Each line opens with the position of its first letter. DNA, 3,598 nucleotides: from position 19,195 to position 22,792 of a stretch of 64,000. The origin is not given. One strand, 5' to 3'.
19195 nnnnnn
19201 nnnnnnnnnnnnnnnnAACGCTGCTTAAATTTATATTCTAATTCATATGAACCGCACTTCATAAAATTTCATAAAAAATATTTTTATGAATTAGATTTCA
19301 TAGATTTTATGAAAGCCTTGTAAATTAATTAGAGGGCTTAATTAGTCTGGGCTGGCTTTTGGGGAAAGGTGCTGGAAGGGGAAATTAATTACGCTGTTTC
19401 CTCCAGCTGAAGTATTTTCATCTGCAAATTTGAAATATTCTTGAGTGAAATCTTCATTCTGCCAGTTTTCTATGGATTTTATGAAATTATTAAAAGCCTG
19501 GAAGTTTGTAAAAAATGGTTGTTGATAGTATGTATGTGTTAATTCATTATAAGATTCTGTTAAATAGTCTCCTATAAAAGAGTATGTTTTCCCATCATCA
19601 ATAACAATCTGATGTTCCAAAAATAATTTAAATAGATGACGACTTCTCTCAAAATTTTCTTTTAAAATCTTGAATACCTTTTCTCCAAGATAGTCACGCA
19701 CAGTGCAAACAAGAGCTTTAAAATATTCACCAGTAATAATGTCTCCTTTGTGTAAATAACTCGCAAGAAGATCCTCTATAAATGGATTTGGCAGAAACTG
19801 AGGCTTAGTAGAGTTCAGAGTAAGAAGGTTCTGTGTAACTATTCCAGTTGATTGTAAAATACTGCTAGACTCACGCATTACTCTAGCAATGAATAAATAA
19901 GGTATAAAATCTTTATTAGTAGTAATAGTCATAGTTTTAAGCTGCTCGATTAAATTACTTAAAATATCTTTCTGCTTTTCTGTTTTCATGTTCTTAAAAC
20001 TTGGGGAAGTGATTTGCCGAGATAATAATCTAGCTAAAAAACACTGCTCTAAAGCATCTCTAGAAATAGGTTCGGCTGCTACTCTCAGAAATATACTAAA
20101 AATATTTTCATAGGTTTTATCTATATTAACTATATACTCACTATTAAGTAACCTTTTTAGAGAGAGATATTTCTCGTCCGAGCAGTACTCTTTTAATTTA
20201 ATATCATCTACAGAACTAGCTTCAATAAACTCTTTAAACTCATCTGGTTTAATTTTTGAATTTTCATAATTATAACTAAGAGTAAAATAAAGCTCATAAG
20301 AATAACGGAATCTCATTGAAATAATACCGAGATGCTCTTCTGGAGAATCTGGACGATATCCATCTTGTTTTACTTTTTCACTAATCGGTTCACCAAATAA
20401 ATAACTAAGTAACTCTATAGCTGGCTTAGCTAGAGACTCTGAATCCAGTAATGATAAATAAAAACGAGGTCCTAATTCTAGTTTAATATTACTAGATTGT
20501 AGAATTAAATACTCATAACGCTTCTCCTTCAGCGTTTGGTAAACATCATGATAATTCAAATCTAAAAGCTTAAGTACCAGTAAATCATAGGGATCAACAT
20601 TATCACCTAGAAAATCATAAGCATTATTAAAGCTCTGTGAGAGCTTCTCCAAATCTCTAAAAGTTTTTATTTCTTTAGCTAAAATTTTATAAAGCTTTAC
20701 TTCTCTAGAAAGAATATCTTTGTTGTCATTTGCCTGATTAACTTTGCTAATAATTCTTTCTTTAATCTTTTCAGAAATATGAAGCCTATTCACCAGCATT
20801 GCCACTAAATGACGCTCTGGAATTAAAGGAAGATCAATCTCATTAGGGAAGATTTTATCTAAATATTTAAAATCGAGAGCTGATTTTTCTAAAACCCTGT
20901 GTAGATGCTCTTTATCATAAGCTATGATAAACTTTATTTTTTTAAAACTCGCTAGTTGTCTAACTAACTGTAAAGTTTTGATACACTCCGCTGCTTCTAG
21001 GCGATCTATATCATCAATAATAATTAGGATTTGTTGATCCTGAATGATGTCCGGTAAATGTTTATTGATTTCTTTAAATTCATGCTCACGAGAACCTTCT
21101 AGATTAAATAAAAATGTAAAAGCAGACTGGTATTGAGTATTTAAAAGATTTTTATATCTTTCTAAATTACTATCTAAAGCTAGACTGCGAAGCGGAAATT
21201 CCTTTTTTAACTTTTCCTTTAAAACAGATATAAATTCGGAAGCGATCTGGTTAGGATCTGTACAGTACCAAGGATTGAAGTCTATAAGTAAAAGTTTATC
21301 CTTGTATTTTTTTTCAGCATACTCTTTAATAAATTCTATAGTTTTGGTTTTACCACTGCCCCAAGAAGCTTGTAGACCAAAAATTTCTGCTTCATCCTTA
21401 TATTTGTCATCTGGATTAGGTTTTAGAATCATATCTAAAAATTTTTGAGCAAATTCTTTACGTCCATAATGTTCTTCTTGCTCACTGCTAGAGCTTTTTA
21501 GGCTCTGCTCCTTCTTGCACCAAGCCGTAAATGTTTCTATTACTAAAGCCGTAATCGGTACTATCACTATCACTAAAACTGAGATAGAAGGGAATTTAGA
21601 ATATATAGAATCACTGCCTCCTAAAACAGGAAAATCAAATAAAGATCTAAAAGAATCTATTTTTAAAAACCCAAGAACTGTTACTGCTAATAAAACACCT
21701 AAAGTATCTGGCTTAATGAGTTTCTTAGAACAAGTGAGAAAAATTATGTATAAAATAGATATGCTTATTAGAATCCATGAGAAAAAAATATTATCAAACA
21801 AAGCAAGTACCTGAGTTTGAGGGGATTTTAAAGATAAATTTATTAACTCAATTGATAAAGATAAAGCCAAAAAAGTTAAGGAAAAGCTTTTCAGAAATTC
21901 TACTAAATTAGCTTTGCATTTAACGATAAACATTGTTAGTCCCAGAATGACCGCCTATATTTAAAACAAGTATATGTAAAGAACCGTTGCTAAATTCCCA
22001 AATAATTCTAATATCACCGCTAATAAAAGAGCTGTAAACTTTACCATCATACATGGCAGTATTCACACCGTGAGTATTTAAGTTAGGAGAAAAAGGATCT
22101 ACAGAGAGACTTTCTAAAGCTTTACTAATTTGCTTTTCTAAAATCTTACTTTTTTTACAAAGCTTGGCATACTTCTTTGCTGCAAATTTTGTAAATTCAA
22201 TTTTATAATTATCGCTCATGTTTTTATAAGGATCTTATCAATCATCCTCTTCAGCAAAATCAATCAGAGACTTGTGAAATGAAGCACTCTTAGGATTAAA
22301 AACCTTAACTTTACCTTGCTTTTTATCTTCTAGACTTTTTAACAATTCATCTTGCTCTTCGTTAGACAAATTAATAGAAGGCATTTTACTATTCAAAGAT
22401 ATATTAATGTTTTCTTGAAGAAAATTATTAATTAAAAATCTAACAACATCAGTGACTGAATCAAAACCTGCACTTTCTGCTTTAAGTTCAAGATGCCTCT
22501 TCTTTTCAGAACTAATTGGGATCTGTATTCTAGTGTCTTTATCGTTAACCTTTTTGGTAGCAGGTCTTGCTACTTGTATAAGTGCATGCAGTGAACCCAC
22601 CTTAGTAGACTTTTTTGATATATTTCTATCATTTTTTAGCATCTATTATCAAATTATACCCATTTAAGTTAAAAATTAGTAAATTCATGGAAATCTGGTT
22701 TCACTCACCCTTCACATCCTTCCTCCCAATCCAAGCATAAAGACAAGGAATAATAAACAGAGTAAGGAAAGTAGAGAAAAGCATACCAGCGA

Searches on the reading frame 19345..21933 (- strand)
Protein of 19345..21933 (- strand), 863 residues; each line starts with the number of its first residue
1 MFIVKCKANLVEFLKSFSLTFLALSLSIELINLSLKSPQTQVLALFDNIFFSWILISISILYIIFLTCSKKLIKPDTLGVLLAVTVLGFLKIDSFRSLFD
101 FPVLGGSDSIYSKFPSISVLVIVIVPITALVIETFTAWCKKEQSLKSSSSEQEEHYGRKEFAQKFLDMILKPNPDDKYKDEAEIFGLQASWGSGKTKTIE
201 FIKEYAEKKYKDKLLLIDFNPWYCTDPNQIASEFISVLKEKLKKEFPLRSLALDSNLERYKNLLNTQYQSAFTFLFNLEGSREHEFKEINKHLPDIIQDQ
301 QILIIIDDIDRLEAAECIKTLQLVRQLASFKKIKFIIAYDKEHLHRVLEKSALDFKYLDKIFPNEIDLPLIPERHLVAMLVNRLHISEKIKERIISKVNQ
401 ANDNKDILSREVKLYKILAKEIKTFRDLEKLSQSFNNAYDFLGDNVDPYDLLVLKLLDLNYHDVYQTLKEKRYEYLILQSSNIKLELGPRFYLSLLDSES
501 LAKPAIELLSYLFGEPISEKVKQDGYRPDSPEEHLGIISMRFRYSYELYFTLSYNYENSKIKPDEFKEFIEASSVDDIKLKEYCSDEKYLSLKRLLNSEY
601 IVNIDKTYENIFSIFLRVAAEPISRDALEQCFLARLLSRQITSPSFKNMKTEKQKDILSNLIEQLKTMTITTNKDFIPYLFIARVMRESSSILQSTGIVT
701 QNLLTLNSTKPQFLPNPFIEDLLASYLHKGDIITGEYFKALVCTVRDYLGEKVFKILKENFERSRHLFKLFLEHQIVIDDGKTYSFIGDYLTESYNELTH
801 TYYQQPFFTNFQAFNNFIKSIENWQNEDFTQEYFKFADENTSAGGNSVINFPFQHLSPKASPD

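Call 3: search_protein_families(library=pfam, proteins=[window:19345-21933:-], max_evalue=1)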
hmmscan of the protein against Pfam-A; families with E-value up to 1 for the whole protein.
window:19345-21933:- (863 aa): 4 families
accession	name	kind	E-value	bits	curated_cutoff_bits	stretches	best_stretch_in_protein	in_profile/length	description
PF07693.20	KAP_NTPase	-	8.6e-32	111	20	1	158-439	1-290/293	KAP family P-loop domain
PF13401.12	AAA_22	-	6.6e-06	26.9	27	1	192-345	15-127/130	AAA domain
PF04851.21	ResIII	-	0.012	16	22.5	1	178-319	19-141/164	Type III restriction enzyme, res subunit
PF02645.21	DegV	-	0.1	12.4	27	1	283-363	137-214/280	Uncharacterised protein, DegV family COG1307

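Call 4: search_protein_families(library=padloc, proteins=[window:19345-21933:-], max_evalue=1)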
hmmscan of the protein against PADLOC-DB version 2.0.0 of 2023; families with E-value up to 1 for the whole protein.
window:19345-21933:- (863 aa): 5 families
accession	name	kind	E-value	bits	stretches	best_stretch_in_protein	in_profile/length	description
PDLC02361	PifA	-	9.2e-33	111.8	2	279-482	163-360/720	PifA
PDLC02210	QatA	-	1.4e-07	28.4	3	285-405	186-314/593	-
PDLC04959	PDC-S20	-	2.1e-07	28.9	2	286-475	171-363/464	-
PDLC02209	QatA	-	2.2e-06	24.6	2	284-342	186-244/646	-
PDLC04140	mad8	-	0.011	13.3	1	181-427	26-281/314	mads_8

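Call 6: search_protein_families(library=ncbifam, proteins=[window:19345-21933:-], max_evalue=0.1)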
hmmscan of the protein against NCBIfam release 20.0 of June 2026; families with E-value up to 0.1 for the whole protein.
window:19345-21933:- (863 aa): 3 families
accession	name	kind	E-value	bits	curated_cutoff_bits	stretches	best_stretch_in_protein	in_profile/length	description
NF041923.1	QatA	equivalog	4.6e-05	22.3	600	1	284-342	185-243/628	Qat anti-phage system ATPase QatA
TIGR02928.1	TIGR02928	subfamily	0.0059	15.5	181.3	0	283-385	114-214/366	orc1/cdc6 family replication initiation protein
NF001384.0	PRK00279.2-2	equivalog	0.044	13.5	152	0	379-436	112-170/191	adenylate kinase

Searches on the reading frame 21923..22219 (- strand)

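Call 3: search_protein_families(library=pfam, proteins=[window:21923-22219:-], max_evalue=1)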
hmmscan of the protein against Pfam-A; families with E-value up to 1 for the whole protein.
window:21923-22219:- (99 aa): 2 families
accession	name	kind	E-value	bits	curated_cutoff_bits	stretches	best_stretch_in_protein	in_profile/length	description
PF15738.11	YafQ_toxin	-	0.027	15.2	30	1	5-92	1-84/88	Bacterial toxin of type II toxin-antitoxin system, YafQ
PF19781.4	DUF6266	-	0.082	12.9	23.4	1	4-79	55-128/198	Family of unknown function (DUF6266)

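Call 4: search_protein_families(library=padloc, proteins=[window:21923-22219:-], max_evalue=1)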
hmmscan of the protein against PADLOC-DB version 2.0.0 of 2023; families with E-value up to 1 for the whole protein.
window:21923-22219:- (99 aa): 0 families

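Call 6: search_protein_families(library=ncbifam, proteins=[window:21923-22219:-], max_evalue=0.1)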
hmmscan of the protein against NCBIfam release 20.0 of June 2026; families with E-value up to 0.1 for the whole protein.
window:21923-22219:- (99 aa): 4 families
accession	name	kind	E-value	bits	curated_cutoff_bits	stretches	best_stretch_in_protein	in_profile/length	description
NF003100.0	PRK04019.2-3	equivalog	0.015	14.9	585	1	7-64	144-198/314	50S ribosomal protein L10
TIGR02116.1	toxin_Txe_YoeB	equivalog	0.034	14.4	51.8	1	9-84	1-74/80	Txe/YoeB family addiction module toxin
TIGR00053.1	TIGR00053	subfamily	0.041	14.5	87.25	1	4-92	1-88/92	YafQ family addiction module toxin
TIGR02385.1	RelE_StbE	subfamily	0.081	13.4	27.9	1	6-92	1-85/88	type II toxin-antitoxin system mRNA interferase toxin, RelE/StbE family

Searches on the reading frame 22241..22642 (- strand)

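Call 3: search_protein_families(library=pfam, proteins=[window:22241-22642:-], max_evalue=1)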
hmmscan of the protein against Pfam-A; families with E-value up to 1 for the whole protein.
window:22241-22642:- (134 aa): 2 families
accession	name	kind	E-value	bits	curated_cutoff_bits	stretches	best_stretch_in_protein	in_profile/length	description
PF09274.16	ParG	-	0.0061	17.1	21.4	1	33-78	31-75/76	ParG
PF22688.2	Hda_lid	-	0.18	12.3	27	1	46-73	3-30/65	Hda, lid domain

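Call 4: search_protein_families(library=padloc, proteins=[window:22241-22642:-], max_evalue=1)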
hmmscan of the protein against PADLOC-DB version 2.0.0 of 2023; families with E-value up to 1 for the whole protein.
window:22241-22642:- (134 aa): 0 families

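Call 6: search_protein_families(library=ncbifam, proteins=[window:22241-22642:-], max_evalue=0.1)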
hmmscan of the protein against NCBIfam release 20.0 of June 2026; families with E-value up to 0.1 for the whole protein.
window:22241-22642:- (134 aa): 1 family
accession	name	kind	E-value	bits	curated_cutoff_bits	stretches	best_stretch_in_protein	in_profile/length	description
TIGR03117.2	cas_csf4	equivalog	0.0097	14.1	400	1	21-131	45-153/800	type IV CRISPR-associated DEAD/DEAH-box helicase Csf4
